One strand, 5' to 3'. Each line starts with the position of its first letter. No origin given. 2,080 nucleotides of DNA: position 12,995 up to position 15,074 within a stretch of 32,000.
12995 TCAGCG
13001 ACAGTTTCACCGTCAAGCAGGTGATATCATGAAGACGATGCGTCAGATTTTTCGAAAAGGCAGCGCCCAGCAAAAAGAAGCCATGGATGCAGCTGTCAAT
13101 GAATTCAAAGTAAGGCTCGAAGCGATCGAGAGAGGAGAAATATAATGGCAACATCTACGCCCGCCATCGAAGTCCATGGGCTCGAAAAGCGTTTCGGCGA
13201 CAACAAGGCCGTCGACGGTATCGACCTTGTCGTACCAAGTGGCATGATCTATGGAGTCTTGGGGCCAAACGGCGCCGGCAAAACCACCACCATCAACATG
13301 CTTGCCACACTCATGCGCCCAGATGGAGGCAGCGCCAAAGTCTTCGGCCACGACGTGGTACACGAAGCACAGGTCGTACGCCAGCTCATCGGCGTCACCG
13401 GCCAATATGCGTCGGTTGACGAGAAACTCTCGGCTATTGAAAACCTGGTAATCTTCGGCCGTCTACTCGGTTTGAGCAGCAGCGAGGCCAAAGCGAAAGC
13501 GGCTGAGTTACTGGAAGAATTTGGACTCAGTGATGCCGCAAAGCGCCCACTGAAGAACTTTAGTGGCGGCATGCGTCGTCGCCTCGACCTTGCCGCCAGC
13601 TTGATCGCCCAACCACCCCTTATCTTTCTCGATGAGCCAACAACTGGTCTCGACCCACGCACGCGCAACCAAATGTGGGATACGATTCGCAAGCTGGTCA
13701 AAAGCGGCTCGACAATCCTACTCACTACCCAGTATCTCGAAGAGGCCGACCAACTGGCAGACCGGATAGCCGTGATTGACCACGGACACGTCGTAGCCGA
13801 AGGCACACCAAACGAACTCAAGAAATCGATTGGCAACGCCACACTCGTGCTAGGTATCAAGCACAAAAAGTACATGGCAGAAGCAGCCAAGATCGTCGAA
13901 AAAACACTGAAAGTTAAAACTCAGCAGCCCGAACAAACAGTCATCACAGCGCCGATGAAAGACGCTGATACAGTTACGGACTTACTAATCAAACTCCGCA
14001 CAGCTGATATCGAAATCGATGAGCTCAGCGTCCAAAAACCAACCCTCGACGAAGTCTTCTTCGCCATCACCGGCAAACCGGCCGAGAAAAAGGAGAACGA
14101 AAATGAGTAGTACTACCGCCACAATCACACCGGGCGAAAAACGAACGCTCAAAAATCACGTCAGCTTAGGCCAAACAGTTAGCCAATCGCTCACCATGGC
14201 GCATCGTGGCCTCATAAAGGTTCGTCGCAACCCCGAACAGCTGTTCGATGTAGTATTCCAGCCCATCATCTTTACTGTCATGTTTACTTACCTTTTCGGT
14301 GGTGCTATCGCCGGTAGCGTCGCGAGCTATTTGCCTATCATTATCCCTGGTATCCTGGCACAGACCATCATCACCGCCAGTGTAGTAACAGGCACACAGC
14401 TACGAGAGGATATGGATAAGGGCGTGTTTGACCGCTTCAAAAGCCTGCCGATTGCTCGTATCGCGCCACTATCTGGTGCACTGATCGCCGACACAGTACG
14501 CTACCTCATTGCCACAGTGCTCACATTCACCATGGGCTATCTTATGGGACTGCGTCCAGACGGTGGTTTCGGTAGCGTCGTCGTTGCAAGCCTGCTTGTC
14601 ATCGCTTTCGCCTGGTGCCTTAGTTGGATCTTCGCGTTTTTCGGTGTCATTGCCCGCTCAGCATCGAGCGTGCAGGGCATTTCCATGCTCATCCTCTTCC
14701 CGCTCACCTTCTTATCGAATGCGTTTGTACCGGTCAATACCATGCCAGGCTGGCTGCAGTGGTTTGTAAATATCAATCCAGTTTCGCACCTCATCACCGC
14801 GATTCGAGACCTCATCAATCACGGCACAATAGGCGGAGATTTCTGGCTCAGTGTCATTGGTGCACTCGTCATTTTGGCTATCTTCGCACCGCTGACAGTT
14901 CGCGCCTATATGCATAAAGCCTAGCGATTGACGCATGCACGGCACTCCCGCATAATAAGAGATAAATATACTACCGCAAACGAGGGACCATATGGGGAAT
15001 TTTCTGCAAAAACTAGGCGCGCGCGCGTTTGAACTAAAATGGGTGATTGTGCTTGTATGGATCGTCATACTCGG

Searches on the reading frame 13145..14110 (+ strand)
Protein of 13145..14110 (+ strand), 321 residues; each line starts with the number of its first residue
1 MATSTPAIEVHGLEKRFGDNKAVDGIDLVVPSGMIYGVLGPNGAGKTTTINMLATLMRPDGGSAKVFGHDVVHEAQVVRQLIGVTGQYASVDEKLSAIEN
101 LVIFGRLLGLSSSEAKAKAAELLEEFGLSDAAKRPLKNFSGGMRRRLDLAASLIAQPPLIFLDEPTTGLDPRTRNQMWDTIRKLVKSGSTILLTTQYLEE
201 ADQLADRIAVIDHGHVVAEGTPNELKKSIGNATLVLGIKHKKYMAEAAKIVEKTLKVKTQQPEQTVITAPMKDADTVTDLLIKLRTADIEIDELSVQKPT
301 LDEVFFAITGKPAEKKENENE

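Call 7: search_protein_families(library=pfam, proteins=[window:13145-14110:+], max_evalue=0.01)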
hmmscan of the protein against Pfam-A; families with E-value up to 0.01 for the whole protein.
window:13145-14110:+ (321 aa): 9 families
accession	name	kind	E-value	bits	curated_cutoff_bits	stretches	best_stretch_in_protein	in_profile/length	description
PF00005.33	ABC_tran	-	2e-30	106.6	25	1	24-167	2-137/137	ABC transporter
PF13304.12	AAA_21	-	2e-12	48.3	27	1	122-196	221-298/304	AAA domain, putative AbiEii toxin, Type IV TA system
PF13732.12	DrrA1-3_C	-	9.1e-09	36.4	27.4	1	220-306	1-78/81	ATP-binding protein DrrA1-3-like, C-terminal domain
PF13191.12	AAA_16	-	0.00055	20.9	32.6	1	38-181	29-152/167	AAA ATPase domain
PF13175.12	AAA_15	-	0.0015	18.7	32.1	0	157-195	329-368/374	AAA ATPase domain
PF00448.28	SRP54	-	0.0016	18.6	22.7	1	38-75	6-43/196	SRP54-type protein, GTPase domain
PF13604.12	AAA_30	-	0.0026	18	27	1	34-85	19-69/191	AAA domain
PF02463.25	SMC_N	-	0.0046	16.8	40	0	37-204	28-208/220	RecF/RecN/SMC N terminal domain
PF13401.12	AAA_22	-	0.0064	17.3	27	0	38-186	10-109/130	AAA domain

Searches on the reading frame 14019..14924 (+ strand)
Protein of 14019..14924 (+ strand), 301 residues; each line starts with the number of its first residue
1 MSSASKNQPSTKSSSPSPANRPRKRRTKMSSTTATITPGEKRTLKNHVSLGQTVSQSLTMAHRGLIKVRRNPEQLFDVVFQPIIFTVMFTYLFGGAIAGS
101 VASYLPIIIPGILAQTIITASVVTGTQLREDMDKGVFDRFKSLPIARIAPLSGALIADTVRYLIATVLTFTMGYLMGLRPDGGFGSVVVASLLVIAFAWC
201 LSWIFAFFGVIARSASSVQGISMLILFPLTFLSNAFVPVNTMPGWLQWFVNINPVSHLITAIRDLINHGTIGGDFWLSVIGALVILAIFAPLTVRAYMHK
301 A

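Call 7: search_protein_families(library=pfam, proteins=[window:14019-14924:+], max_evalue=0.01)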
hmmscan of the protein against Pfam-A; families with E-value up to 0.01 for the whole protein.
window:14019-14924:+ (301 aa): 3 families
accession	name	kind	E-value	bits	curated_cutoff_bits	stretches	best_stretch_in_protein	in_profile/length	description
PF01061.29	ABC2_membrane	-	5.2e-33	114.8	26.9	1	56-265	2-209/211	ABC-2 type transporter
PF12698.13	ABC2_membrane_3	-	1.3e-15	57.8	31.6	1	99-292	158-340/347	ABC-2 family transporter protein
PF12881.12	NUT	-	0.0013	17.8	25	1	12-149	18-161/731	NUT protein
